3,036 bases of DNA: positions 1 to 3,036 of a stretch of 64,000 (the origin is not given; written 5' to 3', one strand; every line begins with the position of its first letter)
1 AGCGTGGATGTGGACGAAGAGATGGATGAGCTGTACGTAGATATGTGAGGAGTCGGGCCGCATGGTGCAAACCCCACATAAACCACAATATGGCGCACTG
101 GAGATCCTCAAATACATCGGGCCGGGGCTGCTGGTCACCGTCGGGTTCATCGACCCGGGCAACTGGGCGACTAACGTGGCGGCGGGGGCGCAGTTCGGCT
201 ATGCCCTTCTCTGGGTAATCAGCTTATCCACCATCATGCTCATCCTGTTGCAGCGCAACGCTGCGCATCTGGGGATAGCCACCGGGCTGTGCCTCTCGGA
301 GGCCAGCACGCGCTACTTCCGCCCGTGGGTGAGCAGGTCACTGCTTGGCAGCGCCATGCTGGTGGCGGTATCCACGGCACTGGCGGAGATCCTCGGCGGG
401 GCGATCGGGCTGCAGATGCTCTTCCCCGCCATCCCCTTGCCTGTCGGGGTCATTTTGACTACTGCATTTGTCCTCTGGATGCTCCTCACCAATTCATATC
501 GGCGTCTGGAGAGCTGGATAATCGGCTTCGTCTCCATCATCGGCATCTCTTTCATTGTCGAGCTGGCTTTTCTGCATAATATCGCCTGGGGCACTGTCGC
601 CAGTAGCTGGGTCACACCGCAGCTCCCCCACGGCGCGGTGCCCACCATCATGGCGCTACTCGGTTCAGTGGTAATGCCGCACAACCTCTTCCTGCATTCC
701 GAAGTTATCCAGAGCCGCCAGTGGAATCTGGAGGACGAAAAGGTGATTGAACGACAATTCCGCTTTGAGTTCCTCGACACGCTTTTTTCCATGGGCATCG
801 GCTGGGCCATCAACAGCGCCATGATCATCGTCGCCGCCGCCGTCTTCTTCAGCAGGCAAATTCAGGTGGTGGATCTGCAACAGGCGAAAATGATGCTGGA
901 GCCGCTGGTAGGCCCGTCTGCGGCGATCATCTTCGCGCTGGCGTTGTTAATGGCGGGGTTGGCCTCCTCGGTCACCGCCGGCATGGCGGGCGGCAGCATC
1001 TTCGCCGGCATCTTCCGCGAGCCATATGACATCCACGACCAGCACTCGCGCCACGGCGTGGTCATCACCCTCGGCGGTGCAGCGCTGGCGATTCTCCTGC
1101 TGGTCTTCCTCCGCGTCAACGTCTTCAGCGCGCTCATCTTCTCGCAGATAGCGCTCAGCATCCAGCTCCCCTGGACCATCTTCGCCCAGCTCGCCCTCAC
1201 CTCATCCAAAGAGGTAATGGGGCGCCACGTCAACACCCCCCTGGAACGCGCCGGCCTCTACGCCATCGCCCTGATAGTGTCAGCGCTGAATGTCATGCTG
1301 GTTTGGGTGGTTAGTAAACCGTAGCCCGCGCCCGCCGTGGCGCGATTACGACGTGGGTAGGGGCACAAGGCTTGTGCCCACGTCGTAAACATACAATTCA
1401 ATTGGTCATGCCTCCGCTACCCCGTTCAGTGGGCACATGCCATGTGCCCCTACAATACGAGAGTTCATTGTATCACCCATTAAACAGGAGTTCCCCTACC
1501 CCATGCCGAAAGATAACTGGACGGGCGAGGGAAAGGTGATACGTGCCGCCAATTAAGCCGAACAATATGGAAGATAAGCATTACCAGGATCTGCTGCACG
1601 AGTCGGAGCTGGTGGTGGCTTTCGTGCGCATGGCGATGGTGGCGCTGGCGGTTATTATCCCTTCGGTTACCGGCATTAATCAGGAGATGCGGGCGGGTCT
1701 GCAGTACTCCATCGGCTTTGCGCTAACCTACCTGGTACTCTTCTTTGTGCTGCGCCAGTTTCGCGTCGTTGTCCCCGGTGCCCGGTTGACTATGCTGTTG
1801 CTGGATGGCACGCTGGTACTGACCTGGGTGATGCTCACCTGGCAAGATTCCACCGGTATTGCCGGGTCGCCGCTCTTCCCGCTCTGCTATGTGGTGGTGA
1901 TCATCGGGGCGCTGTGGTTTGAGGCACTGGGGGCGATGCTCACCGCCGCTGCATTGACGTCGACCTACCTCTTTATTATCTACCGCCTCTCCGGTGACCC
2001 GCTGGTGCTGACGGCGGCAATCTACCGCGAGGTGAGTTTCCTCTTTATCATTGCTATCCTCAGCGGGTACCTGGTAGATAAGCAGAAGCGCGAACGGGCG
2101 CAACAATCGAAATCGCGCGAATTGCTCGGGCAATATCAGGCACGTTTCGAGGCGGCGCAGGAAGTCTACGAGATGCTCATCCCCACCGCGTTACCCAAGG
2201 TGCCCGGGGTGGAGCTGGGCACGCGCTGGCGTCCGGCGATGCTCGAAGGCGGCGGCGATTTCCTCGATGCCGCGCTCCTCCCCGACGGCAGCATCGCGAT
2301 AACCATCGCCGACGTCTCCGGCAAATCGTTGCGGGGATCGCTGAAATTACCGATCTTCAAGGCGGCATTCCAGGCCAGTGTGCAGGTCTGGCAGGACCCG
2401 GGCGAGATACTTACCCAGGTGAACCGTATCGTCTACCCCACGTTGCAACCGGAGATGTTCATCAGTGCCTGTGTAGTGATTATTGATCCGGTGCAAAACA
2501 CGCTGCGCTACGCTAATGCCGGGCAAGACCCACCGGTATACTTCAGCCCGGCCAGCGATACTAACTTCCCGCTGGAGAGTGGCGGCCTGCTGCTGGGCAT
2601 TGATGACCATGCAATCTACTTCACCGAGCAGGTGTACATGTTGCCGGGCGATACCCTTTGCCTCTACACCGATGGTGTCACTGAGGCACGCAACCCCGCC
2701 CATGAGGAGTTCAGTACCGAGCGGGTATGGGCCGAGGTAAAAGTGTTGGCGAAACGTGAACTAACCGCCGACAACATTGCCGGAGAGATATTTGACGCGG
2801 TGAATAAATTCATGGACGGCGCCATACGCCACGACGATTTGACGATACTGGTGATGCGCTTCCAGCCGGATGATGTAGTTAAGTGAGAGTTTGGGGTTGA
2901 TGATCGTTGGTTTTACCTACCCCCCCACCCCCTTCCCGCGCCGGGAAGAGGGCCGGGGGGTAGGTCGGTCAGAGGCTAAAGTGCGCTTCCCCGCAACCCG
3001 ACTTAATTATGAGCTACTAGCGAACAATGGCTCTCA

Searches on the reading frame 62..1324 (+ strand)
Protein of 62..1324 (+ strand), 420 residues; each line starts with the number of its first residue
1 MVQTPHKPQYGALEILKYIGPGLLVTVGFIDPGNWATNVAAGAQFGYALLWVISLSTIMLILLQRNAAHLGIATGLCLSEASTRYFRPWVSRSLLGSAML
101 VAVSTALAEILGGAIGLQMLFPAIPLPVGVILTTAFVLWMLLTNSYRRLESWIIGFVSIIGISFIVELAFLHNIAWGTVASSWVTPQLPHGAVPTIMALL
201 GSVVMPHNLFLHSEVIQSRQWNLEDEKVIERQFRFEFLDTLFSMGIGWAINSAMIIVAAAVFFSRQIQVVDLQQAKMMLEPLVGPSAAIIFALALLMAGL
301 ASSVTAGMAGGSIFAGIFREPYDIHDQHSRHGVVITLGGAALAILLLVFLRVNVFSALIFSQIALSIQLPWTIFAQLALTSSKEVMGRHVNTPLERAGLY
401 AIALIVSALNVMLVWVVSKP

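Call 54: search_protein_families(library=pfam, proteins=[window:62-1324:+], max_evalue=0.00001)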
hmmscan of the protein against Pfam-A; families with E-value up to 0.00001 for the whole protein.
window:62-1324:+ (420 aa): 1 family
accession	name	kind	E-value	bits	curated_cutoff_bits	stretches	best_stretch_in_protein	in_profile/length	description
PF01566.24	Nramp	-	5.9e-104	348.4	29.8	1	35-392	1-356/357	Natural resistance-associated macrophage protein-like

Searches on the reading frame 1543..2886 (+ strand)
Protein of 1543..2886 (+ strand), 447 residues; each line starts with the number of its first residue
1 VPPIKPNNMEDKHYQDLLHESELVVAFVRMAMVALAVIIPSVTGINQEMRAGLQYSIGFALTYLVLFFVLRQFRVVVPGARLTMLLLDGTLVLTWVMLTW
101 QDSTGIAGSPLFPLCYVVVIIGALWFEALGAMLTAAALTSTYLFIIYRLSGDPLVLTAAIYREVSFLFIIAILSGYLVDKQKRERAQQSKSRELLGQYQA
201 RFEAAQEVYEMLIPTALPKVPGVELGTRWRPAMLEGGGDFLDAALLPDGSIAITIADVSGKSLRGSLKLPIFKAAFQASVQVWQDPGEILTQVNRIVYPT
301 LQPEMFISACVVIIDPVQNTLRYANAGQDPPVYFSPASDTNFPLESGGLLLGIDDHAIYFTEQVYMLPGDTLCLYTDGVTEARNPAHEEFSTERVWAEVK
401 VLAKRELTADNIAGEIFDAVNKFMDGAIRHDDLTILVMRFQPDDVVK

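Call 54: search_protein_families(library=pfam, proteins=[window:1543-2886:+], max_evalue=0.00001)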
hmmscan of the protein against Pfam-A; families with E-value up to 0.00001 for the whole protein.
window:1543-2886:+ (447 aa): 1 family
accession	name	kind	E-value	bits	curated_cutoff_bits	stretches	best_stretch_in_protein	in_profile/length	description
PF07228.17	SpoIIE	-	2.8e-44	151.8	25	1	247-440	1-191/192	Stage II sporulation protein E (SpoIIE)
